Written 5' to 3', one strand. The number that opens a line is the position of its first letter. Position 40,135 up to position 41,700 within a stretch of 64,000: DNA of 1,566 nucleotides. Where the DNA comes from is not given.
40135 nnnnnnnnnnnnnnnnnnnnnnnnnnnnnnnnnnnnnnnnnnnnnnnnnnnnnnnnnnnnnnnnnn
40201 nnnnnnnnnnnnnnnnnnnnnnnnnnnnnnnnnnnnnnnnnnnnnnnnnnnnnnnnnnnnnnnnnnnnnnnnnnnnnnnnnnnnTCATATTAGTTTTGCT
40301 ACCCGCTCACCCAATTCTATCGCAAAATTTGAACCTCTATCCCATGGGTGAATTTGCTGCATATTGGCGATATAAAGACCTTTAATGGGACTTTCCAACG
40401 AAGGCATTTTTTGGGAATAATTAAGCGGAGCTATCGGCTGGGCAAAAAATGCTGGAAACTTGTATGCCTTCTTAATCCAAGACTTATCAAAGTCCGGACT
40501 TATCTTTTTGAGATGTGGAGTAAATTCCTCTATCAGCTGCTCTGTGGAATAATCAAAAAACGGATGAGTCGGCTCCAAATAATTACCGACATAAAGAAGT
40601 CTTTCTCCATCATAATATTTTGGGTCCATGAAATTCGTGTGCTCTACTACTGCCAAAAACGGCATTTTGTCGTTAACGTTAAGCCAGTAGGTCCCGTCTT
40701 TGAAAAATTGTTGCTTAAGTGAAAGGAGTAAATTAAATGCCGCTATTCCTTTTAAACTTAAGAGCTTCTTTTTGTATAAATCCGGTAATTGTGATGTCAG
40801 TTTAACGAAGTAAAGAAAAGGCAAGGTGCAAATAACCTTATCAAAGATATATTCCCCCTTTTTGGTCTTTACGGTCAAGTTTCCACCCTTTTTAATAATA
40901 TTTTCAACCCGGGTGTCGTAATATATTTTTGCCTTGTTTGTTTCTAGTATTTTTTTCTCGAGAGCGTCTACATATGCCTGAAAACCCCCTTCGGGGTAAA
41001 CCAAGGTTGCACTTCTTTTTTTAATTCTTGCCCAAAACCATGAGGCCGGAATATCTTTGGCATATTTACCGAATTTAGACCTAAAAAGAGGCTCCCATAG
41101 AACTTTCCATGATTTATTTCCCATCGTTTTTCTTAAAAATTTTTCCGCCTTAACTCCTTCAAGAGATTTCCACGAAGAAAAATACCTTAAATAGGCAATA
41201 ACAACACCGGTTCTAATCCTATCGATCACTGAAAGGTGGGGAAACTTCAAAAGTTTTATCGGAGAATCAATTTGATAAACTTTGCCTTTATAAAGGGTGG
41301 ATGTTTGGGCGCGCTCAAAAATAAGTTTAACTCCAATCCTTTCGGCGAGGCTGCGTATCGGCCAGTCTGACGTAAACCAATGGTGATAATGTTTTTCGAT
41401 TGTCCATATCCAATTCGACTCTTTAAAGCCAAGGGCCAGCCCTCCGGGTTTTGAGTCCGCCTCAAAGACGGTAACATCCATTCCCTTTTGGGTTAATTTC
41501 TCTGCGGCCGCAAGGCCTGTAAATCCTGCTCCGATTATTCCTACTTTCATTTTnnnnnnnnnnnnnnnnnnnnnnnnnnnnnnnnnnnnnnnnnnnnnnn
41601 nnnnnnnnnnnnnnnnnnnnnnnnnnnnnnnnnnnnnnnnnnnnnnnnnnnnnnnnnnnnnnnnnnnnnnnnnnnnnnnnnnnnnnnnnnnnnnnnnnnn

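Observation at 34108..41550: Nine-gene translationally coupled operon combining PIG-V-like mannosyltransferase, DPM1-like Dol-P-Man-type synthase, DUF2304-like partner, GT4/GT2s and an FAD oxidoreductase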

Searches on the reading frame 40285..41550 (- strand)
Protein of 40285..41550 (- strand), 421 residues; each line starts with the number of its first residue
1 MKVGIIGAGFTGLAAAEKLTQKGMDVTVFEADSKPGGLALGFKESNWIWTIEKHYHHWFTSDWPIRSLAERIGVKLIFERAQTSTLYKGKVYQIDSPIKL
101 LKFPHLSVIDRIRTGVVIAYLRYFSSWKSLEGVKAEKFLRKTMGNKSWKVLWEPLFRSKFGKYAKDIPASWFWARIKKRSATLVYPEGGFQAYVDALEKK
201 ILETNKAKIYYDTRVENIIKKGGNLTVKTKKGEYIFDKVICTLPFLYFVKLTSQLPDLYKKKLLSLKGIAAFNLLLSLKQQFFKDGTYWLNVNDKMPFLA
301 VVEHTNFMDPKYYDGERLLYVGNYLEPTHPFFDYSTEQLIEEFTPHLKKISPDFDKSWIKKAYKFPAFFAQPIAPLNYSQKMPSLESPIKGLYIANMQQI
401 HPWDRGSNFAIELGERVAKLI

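Call 3: search_protein_families(library=pfam, proteins=[window:40285-41550:-], max_evalue=0.01)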
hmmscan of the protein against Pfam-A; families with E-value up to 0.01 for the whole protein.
window:40285-41550:- (421 aa): 12 families
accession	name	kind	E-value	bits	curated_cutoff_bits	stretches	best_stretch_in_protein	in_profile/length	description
PF01593.30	Amino_oxidase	-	1.1e-28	101.2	19.8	1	10-420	1-441/443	Flavin containing amine oxidoreductase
PF01266.30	DAO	-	1.9e-11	44.5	27.9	1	3-37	2-36/353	FAD dependent oxidoreductase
PF13450.12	NAD_binding_8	-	3.6e-11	43.6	21.9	1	5-61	1-55/68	NAD(P)-binding Rossmann-like domain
PF07992.20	Pyr_redox_2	-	1.2e-07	31.8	26.1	1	2-56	2-54/291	Pyridine nucleotide-disulphide oxidoreductase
PF00070.33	Pyr_redox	-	2.3e-07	31.7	22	1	2-35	1-34/82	Pyridine nucleotide-disulphide oxidoreductase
PF03486.20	HI0933_like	-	3.7e-06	27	50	1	2-36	2-36/244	HI0933-like protein Rossmann domain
PF13738.12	Pyr_redox_3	-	2.4e-05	24.2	30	0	199-241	88-130/305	Pyridine nucleotide-disulphide oxidoreductase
PF13454.12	NAD_binding_9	-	4.2e-05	24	21.8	1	5-44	2-45/155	FAD-NAD(P)-binding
PF01946.23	Thi4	-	0.00043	20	26.2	1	3-38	20-56/235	Thi4 family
PF01494.25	FAD_binding_3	-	0.0016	18.2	22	1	2-34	3-35/349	FAD binding domain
PF00890.30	FAD_binding_2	-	0.0039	16.9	20.4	1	5-37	4-36/414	FAD binding domain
PF21799.2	MurD-like_N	-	0.0084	16.8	27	0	2-38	2-38/88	Mur ligase MurD-like, N-terminal domain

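Call 9: search_protein_families(library=ncbifam, proteins=[window:40285-41550:-], max_evalue=0.01)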
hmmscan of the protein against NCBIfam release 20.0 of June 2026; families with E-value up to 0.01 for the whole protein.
window:40285-41550:- (421 aa): 67 families (the best 25 are shown)
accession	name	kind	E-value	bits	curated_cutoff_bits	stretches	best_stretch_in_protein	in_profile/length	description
NF005560.0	PRK07233.1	equivalog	1.4e-127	426.1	252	1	1-420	1-427/435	hypothetical protein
TIGR03467.1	HpnE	equivalog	2.3e-20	73.3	283.05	1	3-263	1-279/430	hydroxysqualene dehydroxylase HpnE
NF005548.0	PRK07208.1-4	equivalog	3.3e-14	52.3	389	1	2-180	5-179/488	hypothetical protein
TIGR00562.1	proto_IX_ox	equivalog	8.1e-14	51.1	97.85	1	2-167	4-169/470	protoporphyrinogen oxidase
NF058655.1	CrtID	equivalog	3.6e-13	49.2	640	2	3-49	1-47/478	bifunctional phytoene desaturase/3,4-desaturase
TIGR02734.1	crtI_fam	subfamily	6.4e-13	48.2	238.1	1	4-45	2-43/504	phytoene desaturase family protein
TIGR02733.1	desat_CrtD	equivalog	1.3e-10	40.6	549.7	1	2-50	3-51/492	C-3',4' desaturase CrtD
NF008845.0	PRK11883.1-5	equivalog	3.3e-10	38.8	560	2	182-270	223-309/468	protoporphyrinogen oxidase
NF005547.0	PRK07208.1-3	equivalog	4.7e-10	38.8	380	1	3-287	7-304/465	hypothetical protein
NF045637.1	carotdesatCrtDProt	equivalog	1.7e-09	36.7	580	1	5-37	3-35/485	1-hydroxycarotenoid 3,4-desaturase CrtD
NF050086.1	pipecolate_AmaA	exception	2.5e-09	36.3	600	1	2-35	27-60/425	L-pipecolate oxidase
NF005545.0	PRK07208.1-1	equivalog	4.9e-08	31.8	451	1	3-179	10-182/504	hypothetical protein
TIGR03197.1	MnmC_Cterm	equivalog_domain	6e-08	32.2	174.2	1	3-39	2-38/400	FAD-dependent 5-carboxymethylaminomethyl-2-thiouridine(34) oxidoreductase MnmC1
NF009409.0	PRK12770.1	subfamily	1.2e-07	31.1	343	1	2-40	20-58/360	putative glutamate synthase subunit beta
TIGR01316.1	gltA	equivalog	2.2e-07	30.1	471.75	1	2-38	135-171/449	NADPH-dependent glutamate synthase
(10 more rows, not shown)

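Call 16: search_solved_structures(query=window:40285-41550:-, max_evalue=0.01)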
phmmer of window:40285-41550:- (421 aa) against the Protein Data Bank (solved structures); distinct sequences matched with E-value up to 0.01: 64 (the best 60 are shown).
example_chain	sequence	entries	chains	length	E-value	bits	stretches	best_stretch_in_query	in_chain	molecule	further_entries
7rt0_A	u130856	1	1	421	1.9e-07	33.6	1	2-39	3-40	4-methylaminobutanoate oxidase (methylamine-forming)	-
1sez_A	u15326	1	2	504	1.5e-06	30.6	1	2-74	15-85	Protoporphyrinogen oxidase, mitochondrial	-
3lov_A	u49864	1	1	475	2.1e-05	26.8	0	184-298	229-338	Protoporphyrinogen oxidase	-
5lgn_A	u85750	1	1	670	5.4e-05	25.5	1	2-49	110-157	Lysine-specific histone demethylase 1A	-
4bay_A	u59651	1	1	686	5.6e-05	25.4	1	2-49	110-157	LYSINE-SPECIFIC HISTONE DEMETHYLASE 1A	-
6nqm_A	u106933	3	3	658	5.6e-05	25.4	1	2-49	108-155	Lysine-specific histone demethylase 1A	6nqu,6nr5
6w4k_A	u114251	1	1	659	5.7e-05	25.4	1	2-49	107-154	Lysine-specific histone demethylase 1A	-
2dw4_A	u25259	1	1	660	5.7e-05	25.4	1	2-49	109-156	Lysine-specific histone demethylase 1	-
8ym7_A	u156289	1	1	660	5.7e-05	25.4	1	2-49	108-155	Lysine-specific histone demethylase 1A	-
2hko_A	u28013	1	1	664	5.7e-05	25.4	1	2-49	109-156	Lysine-specific histone demethylase 1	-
2ejr_A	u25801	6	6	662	5.7e-05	25.4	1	2-49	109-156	Lysine-specific histone demethylase 1 | Lysine-specific histone demethylase 1A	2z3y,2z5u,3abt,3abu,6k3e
8jf5_A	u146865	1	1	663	5.7e-05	25.4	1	2-49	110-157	Lysine-specific histone demethylase 1A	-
2h94_A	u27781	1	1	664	5.7e-05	25.4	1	2-49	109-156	Lysine-specific histone demethylase 1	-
7e0g_A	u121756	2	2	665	5.7e-05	25.4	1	2-49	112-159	Lysine-specific histone demethylase 1A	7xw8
6s35_A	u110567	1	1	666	5.7e-05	25.4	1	2-49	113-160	Lysine-specific histone demethylase 1A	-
4dsg_A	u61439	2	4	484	0.00015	24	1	2-55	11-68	UDP-galactopyranose mutase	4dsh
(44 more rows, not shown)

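Call 20: find_homologous_proteins(query=window:40285-41550:-, max_evalue=0.00001)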
Query window:40285-41550:- (421 aa): 3589 proteins with E <= 0.00001 among 8000 candidates; the best 120 are listed.
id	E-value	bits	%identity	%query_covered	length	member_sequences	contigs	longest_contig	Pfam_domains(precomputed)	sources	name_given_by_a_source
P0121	3.2e-286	967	100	100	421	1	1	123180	PF01266.31,PF01593.31,PF13450.13,PF07992.21,PF00070.34,PF13738.13,PF03486.21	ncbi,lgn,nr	ncbi:NAD(P)/FAD-dependent oxidoreductase [Patescibacteria group bacterium]|nr:NAD(P)/FAD-dependent o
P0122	2.2e-246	836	84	100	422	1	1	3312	PF01266.31,PF01593.31,PF13450.13,PF00070.34,PF03486.21,PF13454.13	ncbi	-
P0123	1.4e-196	672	67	100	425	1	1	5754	PF01266.31,PF01593.31,PF13450.13,PF00070.34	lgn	-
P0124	3.0e-175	601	61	100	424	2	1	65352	PF01266.31,PF01593.31,PF13450.13,PF07992.21,PF00070.34,PF01494.26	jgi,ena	-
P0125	2.5e-168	579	59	100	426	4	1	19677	PF01266.31,PF01593.31,PF13450.13,PF07992.21,PF00070.34,PF13454.13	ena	-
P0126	8.3e-168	577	58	100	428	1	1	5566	PF01266.31,PF01593.31,PF13450.13,PF07992.21,PF00070.34,PF13454.13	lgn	-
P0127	1.1e-167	576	60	100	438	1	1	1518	PF01946.24,PF01266.31,PF01593.31,PF13450.13,PF07992.21,PF00070.34,PF01494.26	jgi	jgi:protoporphyrinogen oxidase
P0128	1.8e-166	572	59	100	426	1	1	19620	PF01266.31,PF01593.31,PF13450.13,PF07992.21,PF00070.34,PF01494.26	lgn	-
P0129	2.1e-166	572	60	100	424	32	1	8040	PF01266.31,PF01593.31,PF13450.13,PF07992.21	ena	-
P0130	1.1e-165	570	58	100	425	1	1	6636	PF01266.31,PF01593.31,PF13450.13,PF07992.21,PF13454.13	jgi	jgi:protoporphyrinogen oxidase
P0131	5.7e-165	567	59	100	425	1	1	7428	PF01946.24,PF01266.31,PF01593.31,PF13450.13,PF07992.21,PF00070.34,PF03486.21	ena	-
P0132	6.1e-165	567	57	100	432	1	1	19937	PF01266.31,PF01593.31,PF13450.13,PF07992.21,PF00070.34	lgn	-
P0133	6.9e-165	567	59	100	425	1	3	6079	PF01266.31,PF01593.31,PF13450.13,PF07992.21,PF00070.34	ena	-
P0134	5.2e-164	564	57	100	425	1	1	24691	PF01266.31,PF01593.31,PF13450.13,PF07992.21,PF00070.34,PF13738.13,PF03486.21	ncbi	-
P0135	3.9e-163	561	59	100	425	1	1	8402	PF01266.31,PF01593.31,PF13450.13,PF07992.21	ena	-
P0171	6.9e-158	544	56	100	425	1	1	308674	PF01266.31,PF01593.31,PF13450.13,PF07992.21,PF00070.34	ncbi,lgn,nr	ncbi:MAG: NAD(P)/FAD-dependent oxidoreductase [Candidatus Daviesbacteria bacterium]|nr:NAD(P)/FAD-de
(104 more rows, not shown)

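Call 26: find_encoding_contigs(protein=P0171, flank=10000, max_places=2)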
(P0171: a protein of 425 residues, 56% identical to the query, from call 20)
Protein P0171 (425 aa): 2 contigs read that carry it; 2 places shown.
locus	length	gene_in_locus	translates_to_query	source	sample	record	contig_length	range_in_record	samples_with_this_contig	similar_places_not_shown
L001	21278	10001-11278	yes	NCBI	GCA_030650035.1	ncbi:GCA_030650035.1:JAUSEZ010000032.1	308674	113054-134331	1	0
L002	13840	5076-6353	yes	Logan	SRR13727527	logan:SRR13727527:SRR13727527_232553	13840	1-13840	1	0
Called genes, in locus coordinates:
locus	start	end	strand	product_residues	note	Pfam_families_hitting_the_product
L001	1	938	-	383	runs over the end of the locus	PF00155:Aminotran_1_2, PF01041:DegT_DnrJ_EryC1, PF00266:Aminotran_5 (weak), PF01053:Cys_Met_Meta_PP (weak)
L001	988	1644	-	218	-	PF13489:Methyltransf_23, PF00891:Methyltransf_2, PF05175:MTS, PF13847:Methyltransf_31, PF08241:Methyltransf_11, PF08242:Methyltransf_12, PF13649:Methyltransf_25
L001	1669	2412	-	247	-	PF01209:Ubie_methyltran, PF05148:Methyltransf_8 (weak), PF05401:NodS (weak), PF13489:Methyltransf_23, PF13847:Methyltransf_31, PF08241:Methyltransf_11, PF08242:Methyltransf_12, PF13649:Methyltransf_25, +2 more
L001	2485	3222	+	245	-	PF13641:Glyco_tranf_2_3 (weak), PF00535:Glycos_transf_2, PF10111:Glyco_tranf_2_2 (weak)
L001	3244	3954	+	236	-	PF00535:Glycos_transf_2, PF10111:Glyco_tranf_2_2, PF13641:Glyco_tranf_2_3 (weak)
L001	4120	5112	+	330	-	PF01073:3Beta_HSD, PF01370:Epimerase, PF02719:Polysacc_synt_2, PF04321:RmlD_sub_bind, PF07993:NAD_binding_4, PF13460:NAD_binding_10, PF16363:GDP_Man_Dehyd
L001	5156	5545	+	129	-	PF05523:FdtA, PF14667:Polysacc_synt_C (weak), PF07883:Cupin_2 (faint)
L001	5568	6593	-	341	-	PF00535:Glycos_transf_2, PF10111:Glyco_tranf_2_2, PF13641:Glyco_tranf_2_3, PF13632:Glyco_trans_2_3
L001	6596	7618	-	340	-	PF00535:Glycos_transf_2, PF10111:Glyco_tranf_2_2 (weak), PF13641:Glyco_tranf_2_3 (weak)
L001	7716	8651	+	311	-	PF00535:Glycos_transf_2, PF10111:Glyco_tranf_2_2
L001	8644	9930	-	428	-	PF13231:PMT_2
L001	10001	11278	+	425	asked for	PF00070:Pyr_redox (faint), PF01266:DAO, PF01593:Amino_oxidase, PF07992:Pyr_redox_2 (faint), PF13450:NAD_binding_8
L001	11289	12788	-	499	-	PF13231:PMT_2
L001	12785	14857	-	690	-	PF13231:PMT_2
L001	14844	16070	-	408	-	PF13439:Glyco_transf_4, PF13477:Glyco_trans_4_2, PF13579:Glyco_trans_4_4, PF00534:Glycos_transf_1, PF13692:Glyco_trans_1_4, PF13524:Glyco_trans_1_2 (weak)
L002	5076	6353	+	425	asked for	PF00070:Pyr_redox (faint), PF01266:DAO, PF01593:Amino_oxidase, PF07992:Pyr_redox_2 (faint), PF13450:NAD_binding_8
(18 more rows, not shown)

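Call 30: predict_structure(alignment_id=A2)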
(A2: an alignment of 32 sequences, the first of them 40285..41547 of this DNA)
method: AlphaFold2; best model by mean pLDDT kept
length: 420 residues; sequences in the alignment: 32
mean_pLDDT: 92.9   pTM: 0.89
mean pLDDT of the five models: 92.9, 92.6, 90.3, 87.8, 84.4
residues with pLDDT >= 90: 338; 70-90: 78; 50-70: 4; < 50: 0
segments of 3 or more residues with pLDDT < 50: none
pLDDT, mean of each block of 10 residues (from residue 1): 96 98 97 89 94 87 95 95 92 83 92 91 88 95 93 91 92 86 93 97 97 96 96 98 94 96 91 96 94 91 96 97 89 96 95 96 91 89 95 87 79 96
secondary structure, 60 per line:
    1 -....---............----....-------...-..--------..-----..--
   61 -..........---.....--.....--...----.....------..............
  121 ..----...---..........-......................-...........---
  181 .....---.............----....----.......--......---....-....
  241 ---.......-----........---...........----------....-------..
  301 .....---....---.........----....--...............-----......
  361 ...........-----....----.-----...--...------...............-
elements in order: E2-5 H9-20 E25-28 H62-71 E75-79 E82-86 E89-91 H96-100 H107-122 H134-142 H144-165 H168-177 E181-185 H189-201 E206-209 E214-220 E223-228 E232-235 E237-240 H244-250 H256-263 E267-277 E288-291 E299-302 H309-312 E316-324 H329-332 H335-349 E358-371 H377-380 E391-393 H405-419

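Call 33: fold_search(model_id=the predicted structure, library=pdb)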
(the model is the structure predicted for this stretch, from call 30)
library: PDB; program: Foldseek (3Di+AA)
matches with E <= 10: 1990; with E <= 0.001: 1156
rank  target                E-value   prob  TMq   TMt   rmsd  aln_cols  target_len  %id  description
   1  2ive_B                2.6e-25  1.00  0.80  0.75   4.4       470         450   15  Structure of protoporphyrinogen oxidase from Myxococcus xanthus (released 2006-10-17)
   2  3lov                  3.9e-25  1.00  0.78  0.73   5.2       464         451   18  Crystal structure of Putative protoporphyrinogen oxidase (YP_001813199.1) from Exiguobacterium sp. 255-15 at 2.06 A reso (released 2010-02-23)
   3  3ka7                  4.9e-25  1.00  0.77  0.76   4.5       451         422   20  Crystal Structure of an oxidoreductase from Methanosarcina mazei. Northeast Structural Genomics Consortium target id MaR (released 2009-11-17)
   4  7eme_B                6.9e-25  1.00  0.77  0.79   4.4       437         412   14  Putative Leptospira interrogans recombinant L-amino acid oxidase (released 2021-08-18)
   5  2ivd_B                1.1e-24  1.00  0.79  0.74   4.8       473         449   15  Structure of protoporphyrinogen oxidase from Myxococcus xanthus with acifluorfen (released 2006-10-17)
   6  3i6d_A                2.9e-24  1.00  0.76  0.77   4.3       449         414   17  Crystal structure of PPO from bacillus subtilis with AF (released 2009-12-08)
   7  2ive_A                6.2e-24  1.00  0.78  0.73   5.1       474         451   16  Structure of protoporphyrinogen oxidase from Myxococcus xanthus (released 2006-10-17)
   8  9a78_B                7.8e-24  1.00  0.80  0.72   4.6       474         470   18  Integrative model of SYFB-CGOX by crosslinking MS and deep learning (released 2024-09-18)
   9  7eme_A                1.3e-23  1.00  0.76  0.77   4.5       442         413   14  Putative Leptospira interrogans recombinant L-amino acid oxidase (released 2021-08-18)
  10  3i6d_B                1.3e-23  1.00  0.78  0.78   4.2       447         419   17  Crystal structure of PPO from bacillus subtilis with AF (released 2009-12-08)
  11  2ivd_A                1.8e-23  1.00  0.78  0.73   4.8       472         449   15  Structure of protoporphyrinogen oxidase from Myxococcus xanthus with acifluorfen (released 2006-10-17)
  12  5mog_A                5.0e-23  1.00  0.84  0.76   3.7       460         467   16  Oryza sativa phytoene desaturase inhibited by norflurazon (released 2017-07-12)
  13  5mog_E                8.8e-23  1.00  0.84  0.76   3.7       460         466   16  Oryza sativa phytoene desaturase inhibited by norflurazon (released 2017-07-12)
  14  2bxs_A                1.3e-22  1.00  0.75  0.65   4.9       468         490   16  Human Monoamine Oxidase A in complex with Clorgyline, Crystal Form B (released 2005-08-09)
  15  5mog_C                2.4e-22  1.00  0.83  0.75   3.8       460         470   16  Oryza sativa phytoene desaturase inhibited by norflurazon (released 2017-07-12)
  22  5mog_B                1.3e-21  1.00  0.83  0.75   3.8       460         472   16  Oryza sativa phytoene desaturase inhibited by norflurazon (released 2017-07-12)
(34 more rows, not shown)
